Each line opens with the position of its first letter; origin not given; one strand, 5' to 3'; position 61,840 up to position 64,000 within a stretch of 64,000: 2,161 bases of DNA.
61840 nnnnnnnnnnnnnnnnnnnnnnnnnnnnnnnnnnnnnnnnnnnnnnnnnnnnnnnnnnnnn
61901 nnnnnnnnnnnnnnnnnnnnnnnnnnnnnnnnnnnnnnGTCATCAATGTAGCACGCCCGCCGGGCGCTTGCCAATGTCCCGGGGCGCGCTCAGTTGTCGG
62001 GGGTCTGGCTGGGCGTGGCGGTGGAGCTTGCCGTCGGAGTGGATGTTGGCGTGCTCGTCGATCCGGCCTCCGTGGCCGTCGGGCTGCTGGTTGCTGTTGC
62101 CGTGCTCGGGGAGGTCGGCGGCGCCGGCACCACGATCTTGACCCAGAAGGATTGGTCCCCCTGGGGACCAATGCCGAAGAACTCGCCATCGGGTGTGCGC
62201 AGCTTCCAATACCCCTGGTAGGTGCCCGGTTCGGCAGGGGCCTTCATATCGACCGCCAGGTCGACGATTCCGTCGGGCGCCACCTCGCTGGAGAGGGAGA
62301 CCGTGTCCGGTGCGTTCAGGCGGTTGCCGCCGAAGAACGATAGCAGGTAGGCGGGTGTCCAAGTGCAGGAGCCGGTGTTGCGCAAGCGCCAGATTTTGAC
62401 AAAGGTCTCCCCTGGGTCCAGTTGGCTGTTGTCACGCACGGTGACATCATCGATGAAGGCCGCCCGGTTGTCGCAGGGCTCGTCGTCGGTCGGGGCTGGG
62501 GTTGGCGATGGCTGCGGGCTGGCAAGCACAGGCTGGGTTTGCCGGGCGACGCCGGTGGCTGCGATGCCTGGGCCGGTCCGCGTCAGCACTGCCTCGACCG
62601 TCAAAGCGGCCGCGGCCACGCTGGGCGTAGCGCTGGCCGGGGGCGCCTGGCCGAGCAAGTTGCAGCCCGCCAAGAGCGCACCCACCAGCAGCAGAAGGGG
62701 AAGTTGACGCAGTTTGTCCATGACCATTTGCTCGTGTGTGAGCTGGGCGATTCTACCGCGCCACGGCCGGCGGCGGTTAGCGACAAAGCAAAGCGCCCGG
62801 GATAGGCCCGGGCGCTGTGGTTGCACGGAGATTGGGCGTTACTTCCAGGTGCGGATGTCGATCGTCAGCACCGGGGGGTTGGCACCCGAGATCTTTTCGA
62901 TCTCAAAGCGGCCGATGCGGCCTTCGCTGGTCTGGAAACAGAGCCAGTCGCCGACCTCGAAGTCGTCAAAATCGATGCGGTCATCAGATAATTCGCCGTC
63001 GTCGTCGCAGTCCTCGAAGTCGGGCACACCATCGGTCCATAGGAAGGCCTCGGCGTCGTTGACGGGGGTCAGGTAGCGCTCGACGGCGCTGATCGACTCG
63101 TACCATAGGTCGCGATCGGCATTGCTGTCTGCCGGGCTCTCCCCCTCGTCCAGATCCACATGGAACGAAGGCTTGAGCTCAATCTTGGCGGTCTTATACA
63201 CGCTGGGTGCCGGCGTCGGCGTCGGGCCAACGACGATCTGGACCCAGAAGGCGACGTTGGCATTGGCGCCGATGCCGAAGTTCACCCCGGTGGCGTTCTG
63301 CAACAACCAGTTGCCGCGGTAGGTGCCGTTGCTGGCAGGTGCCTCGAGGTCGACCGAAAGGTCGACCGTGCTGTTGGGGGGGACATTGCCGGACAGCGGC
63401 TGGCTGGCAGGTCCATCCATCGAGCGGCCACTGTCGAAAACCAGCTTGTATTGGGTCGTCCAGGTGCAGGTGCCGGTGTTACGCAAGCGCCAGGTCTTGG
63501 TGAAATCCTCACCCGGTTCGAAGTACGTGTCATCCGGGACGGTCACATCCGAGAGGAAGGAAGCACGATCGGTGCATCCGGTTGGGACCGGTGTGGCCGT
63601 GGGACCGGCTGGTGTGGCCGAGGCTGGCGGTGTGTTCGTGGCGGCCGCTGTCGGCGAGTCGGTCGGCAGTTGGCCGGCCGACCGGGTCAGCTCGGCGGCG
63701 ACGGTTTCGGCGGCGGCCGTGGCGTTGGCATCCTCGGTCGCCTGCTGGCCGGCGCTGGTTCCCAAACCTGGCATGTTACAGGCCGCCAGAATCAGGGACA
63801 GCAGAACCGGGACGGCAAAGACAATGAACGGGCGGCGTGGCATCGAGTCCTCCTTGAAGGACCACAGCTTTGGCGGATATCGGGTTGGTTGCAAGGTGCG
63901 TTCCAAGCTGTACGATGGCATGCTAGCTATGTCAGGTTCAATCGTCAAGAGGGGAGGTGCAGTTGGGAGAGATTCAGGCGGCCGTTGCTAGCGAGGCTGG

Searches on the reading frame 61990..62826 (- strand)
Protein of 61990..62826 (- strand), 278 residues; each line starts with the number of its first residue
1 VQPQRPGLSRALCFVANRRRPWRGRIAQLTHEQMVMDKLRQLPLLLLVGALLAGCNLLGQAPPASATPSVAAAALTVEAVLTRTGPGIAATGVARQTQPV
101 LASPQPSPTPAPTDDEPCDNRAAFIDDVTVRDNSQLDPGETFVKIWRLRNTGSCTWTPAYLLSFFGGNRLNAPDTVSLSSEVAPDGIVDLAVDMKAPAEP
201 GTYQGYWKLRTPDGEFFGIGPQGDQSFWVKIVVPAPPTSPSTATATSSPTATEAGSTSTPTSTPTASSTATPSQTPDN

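Call 77: find_encoding_contigs(protein=window:61990-62826:-, flank=10000, max_places=1)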
Protein window:61990-62826:- (278 aa): no gene with exactly this product is on record in the collection.

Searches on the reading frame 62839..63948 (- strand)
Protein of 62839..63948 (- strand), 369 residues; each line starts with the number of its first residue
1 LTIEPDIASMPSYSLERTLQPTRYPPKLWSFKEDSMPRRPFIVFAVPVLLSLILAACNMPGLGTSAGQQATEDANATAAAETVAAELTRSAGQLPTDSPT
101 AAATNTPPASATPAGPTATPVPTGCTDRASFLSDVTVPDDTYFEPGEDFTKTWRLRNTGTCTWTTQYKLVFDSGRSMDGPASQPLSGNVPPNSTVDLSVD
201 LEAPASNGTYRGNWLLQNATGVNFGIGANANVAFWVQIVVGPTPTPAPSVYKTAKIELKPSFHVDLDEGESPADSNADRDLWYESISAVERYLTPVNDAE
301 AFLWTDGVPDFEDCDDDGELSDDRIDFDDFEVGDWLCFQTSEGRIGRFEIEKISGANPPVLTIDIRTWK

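Call 27: search_protein_families(library=pfam, proteins=[window:62839-63948:-], max_evalue=0.00001)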
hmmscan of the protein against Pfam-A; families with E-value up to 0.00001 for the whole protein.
window:62839-63948:- (369 aa): 1 family
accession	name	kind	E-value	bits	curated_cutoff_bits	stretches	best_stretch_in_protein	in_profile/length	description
PF16158.11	N_BRCA1_IG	-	5.7e-24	85.2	28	1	136-240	1-108/108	Ig-like domain from next to BRCA1 gene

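Call 75: find_encoding_contigs(protein=window:62839-63948:-, flank=10000, max_places=1)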
Protein window:62839-63948:- (369 aa): no gene with exactly this product is on record in the collection.

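Call 79: find_encoding_contigs(protein=window:62839-63843:-, flank=10000, max_places=1)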
Protein window:62839-63843:- (334 aa): 18 contigs read that carry it; 1 place shown.
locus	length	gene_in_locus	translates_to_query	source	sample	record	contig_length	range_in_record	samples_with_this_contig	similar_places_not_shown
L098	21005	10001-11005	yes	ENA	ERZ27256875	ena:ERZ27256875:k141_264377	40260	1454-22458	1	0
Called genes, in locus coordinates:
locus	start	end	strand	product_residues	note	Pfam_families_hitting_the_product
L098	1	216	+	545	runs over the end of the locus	-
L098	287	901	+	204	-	-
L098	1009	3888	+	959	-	PF00005:ABC_tran (faint), PF02463:SMC_N (faint), PF13175:AAA_15 (faint), PF13191:AAA_16 (faint), PF13304:AAA_21 (faint), PF13555:AAA_29 (faint), PF17760:UvrA_inter, PF17755:UvrA_DNA-bind, +2 more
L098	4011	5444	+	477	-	PF14691:Fer4_20, PF00070:Pyr_redox (faint), PF01266:DAO (weak), PF01593:Amino_oxidase (faint), PF07992:Pyr_redox_2, PF13450:NAD_binding_8, PF13738:Pyr_redox_3 (faint)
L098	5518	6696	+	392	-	PF08331:QueG_DUF1730, PF13484:Fer4_16, PF13646:HEAT_2 (weak)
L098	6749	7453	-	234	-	PF23472:LysM2_CERK1_LYK3_4_5 (faint), PF01476:LysM, PF23446:LysM1_NFP_LYK (faint), PF23462:LysM3_NFP (faint), PF23577:LysM_RLK (faint), PF01476:LysM, PF23473:LysM3_LYK4_5 (weak)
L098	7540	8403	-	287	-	PF00756:Esterase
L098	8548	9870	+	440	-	PF00919:UPF0004, PF04055:Radical_SAM, PF01938:TRAM (weak)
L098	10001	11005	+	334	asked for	PF16158:N_BRCA1_IG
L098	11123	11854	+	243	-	PF16158:N_BRCA1_IG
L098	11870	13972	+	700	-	-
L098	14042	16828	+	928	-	PF02739:5_3_exonuc_N, PF01367:5_3_exonuc, PF01612:DNA_pol_A_exo1, PF00476:DNA_pol_A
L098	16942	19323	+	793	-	PF00515:TPR_1 (faint), PF07719:TPR_2 (faint), PF12895:ANAPC3 (faint), PF13432:TPR_16 (weak), PF14559:TPR_19, PF13432:TPR_16 (weak), PF14559:TPR_19 (weak), PF03704:BTAD (weak), +12 more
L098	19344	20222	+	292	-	PF02457:DAC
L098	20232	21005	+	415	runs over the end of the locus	PF07949:YbbR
